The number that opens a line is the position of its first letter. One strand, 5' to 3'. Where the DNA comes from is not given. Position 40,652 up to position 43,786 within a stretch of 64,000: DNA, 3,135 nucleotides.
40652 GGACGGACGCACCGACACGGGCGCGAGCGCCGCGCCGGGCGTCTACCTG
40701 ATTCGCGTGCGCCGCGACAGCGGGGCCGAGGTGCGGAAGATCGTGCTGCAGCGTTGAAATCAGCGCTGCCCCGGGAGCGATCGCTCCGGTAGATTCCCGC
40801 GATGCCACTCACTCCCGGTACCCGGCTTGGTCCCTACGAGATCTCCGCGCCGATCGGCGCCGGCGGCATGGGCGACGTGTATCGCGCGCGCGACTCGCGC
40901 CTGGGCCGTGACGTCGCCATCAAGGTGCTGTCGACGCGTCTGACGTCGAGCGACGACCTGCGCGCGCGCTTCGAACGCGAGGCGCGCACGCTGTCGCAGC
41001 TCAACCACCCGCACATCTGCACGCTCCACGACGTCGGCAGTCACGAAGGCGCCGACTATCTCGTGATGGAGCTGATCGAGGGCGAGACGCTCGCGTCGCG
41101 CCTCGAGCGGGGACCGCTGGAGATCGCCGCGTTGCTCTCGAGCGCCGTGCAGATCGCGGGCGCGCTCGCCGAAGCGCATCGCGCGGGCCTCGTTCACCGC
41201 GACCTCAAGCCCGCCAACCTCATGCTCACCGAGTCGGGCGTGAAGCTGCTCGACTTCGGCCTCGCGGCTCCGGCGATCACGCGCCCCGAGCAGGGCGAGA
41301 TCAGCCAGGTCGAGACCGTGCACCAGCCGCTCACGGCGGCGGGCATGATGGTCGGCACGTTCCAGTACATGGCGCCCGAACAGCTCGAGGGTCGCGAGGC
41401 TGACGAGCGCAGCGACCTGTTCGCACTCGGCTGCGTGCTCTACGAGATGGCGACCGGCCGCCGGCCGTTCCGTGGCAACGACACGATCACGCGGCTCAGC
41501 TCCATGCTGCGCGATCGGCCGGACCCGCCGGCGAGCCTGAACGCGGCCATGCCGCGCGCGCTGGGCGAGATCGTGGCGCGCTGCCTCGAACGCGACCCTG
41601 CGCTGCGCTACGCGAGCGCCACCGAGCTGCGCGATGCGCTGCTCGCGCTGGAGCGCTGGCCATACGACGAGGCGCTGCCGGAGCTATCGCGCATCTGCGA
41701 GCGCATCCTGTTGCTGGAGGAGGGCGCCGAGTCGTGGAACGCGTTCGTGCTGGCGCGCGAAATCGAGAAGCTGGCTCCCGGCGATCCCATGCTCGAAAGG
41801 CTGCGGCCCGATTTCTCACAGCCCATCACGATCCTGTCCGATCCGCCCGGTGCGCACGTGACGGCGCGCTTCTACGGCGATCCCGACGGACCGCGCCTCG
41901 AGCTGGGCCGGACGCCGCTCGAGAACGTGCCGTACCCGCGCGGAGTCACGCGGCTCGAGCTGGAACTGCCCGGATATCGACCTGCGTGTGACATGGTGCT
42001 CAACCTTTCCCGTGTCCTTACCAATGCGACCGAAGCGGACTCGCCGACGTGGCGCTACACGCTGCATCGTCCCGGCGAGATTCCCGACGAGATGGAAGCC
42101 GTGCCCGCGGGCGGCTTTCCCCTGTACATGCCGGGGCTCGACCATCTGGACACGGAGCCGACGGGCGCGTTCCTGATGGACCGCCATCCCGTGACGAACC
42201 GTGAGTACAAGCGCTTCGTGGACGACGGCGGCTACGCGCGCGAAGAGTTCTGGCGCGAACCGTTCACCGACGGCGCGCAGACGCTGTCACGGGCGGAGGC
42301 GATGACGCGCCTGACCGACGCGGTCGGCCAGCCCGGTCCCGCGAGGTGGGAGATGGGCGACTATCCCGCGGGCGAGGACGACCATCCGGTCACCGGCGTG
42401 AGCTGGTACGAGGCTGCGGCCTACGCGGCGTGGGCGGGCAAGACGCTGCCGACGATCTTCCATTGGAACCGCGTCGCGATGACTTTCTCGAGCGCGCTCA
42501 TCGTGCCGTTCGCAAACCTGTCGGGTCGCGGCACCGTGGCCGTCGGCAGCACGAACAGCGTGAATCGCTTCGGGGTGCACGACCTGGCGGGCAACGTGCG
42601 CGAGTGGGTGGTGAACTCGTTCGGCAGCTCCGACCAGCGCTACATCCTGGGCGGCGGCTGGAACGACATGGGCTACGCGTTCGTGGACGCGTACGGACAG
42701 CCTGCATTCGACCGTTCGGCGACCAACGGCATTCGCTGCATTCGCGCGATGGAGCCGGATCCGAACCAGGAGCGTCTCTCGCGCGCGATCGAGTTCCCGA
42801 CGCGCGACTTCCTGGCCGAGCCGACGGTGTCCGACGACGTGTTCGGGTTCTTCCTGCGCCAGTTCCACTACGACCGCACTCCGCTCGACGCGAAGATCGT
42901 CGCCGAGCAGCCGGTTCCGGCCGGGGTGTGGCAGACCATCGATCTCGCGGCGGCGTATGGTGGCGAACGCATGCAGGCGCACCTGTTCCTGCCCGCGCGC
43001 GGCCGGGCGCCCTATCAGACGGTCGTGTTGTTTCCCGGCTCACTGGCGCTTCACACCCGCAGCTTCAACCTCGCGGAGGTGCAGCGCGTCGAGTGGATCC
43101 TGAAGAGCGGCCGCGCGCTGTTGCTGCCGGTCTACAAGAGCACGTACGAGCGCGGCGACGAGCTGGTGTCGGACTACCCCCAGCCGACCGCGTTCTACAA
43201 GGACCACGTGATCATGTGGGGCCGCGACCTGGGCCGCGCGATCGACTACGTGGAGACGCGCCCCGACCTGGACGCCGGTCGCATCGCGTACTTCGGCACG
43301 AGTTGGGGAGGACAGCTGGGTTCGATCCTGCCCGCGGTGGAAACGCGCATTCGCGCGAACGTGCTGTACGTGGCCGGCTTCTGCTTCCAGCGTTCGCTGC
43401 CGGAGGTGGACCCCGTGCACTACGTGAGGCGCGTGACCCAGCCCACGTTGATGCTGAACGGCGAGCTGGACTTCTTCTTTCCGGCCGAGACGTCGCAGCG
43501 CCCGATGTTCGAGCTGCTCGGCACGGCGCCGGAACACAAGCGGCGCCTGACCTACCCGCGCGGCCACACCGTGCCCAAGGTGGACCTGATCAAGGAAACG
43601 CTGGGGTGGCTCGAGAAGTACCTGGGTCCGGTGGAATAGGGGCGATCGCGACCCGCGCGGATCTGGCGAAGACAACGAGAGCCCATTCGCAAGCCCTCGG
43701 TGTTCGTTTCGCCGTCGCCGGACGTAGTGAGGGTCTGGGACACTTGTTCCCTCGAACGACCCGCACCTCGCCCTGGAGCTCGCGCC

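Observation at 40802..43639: Cytoplasmic kinase fused to an FGE-sulfatase-like domain and an alpha/beta-hydrolase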

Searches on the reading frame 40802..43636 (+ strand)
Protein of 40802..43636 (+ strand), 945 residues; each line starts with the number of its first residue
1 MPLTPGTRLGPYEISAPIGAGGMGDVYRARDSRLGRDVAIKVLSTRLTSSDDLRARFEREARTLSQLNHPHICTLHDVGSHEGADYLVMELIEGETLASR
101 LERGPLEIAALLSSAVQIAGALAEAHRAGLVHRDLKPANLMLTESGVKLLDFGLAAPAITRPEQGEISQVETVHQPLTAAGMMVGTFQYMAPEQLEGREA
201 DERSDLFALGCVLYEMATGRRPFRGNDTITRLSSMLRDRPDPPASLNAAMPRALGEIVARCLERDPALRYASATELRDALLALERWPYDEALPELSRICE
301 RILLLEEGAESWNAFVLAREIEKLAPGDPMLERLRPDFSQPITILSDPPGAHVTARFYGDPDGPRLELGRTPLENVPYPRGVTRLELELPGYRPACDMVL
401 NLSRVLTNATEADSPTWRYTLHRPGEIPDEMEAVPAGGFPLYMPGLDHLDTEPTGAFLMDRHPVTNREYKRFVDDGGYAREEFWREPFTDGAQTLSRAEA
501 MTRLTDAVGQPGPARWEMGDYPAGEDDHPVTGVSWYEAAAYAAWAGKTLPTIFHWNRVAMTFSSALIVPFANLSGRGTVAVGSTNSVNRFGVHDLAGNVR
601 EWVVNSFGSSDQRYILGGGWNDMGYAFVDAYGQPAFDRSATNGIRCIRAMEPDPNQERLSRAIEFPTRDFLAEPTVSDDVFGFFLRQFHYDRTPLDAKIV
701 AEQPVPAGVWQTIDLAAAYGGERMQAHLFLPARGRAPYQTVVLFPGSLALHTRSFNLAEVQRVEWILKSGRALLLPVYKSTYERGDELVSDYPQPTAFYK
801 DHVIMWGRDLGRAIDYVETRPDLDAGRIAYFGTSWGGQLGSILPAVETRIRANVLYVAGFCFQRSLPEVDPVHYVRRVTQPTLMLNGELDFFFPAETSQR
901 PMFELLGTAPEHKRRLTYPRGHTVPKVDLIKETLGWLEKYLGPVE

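Call 4: search_protein_families(library=pfam, proteins=[window:40802-43636:+], max_evalue=1)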
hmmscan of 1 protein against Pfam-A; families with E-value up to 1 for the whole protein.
window:40802-43636:+ (945 aa): 17 families
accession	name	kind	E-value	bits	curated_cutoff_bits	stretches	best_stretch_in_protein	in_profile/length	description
PF00069.31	Pkinase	-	1.9e-48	165.6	31.7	1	12-271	1-253/263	Protein kinase domain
PF07714.23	PK_Tyr_Ser-Thr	-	1e-32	113.9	23.1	1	14-270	3-249/258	Protein tyrosine and serine/threonine kinase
PF03781.23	FGE-sulfatase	-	7.3e-26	91.8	23.3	1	456-615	36-217/255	Sulfatase-modifying factor enzyme 1-like domain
PF01636.29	APH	-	4.6e-08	33.6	23.2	2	122-156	162-198/239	Phosphotransferase enzyme family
PF03109.22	ABC1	-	3.2e-07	30.2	22.9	2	83-156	141-215/244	ABC1 atypical kinase-like domain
PF01163.29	RIO1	-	0.00019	21.6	22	1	28-153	26-149/187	RIO domain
PF01738.24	DLH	-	0.0015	18.6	21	1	807-899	78-163/217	Dienelactone hydrolase family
PF03959.19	FSH1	-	0.0019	18.4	21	1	854-931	137-208/211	Serine hydrolase (FSH1)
PF08308.17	PEGA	-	0.004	17.5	20.8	1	342-396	4-50/71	PEGA domain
PF14531.12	Kinase-like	-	0.0057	16.4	25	1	98-223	134-251/289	Kinase-like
PF08840.17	BAAT_C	-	0.012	16.1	20.9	1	813-864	9-60/210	BAAT / Acyl-CoA thioester hydrolase C terminal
PF08817.16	YukD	-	0.058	14.6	27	1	383-427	11-55/76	WXG100 protein secretion system (Wss), protein YukD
PF20434.5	BD-FAE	-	0.067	13.1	26.8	0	867-899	177-209/215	BD-FAE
PF00326.27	Peptidase_S9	-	0.1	12.5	22.6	0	868-942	134-211/213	Prolyl oligopeptidase family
PF17667.7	Pkinase_fungal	-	0.13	11.4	24.1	1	111-206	291-376/387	Fungal protein kinase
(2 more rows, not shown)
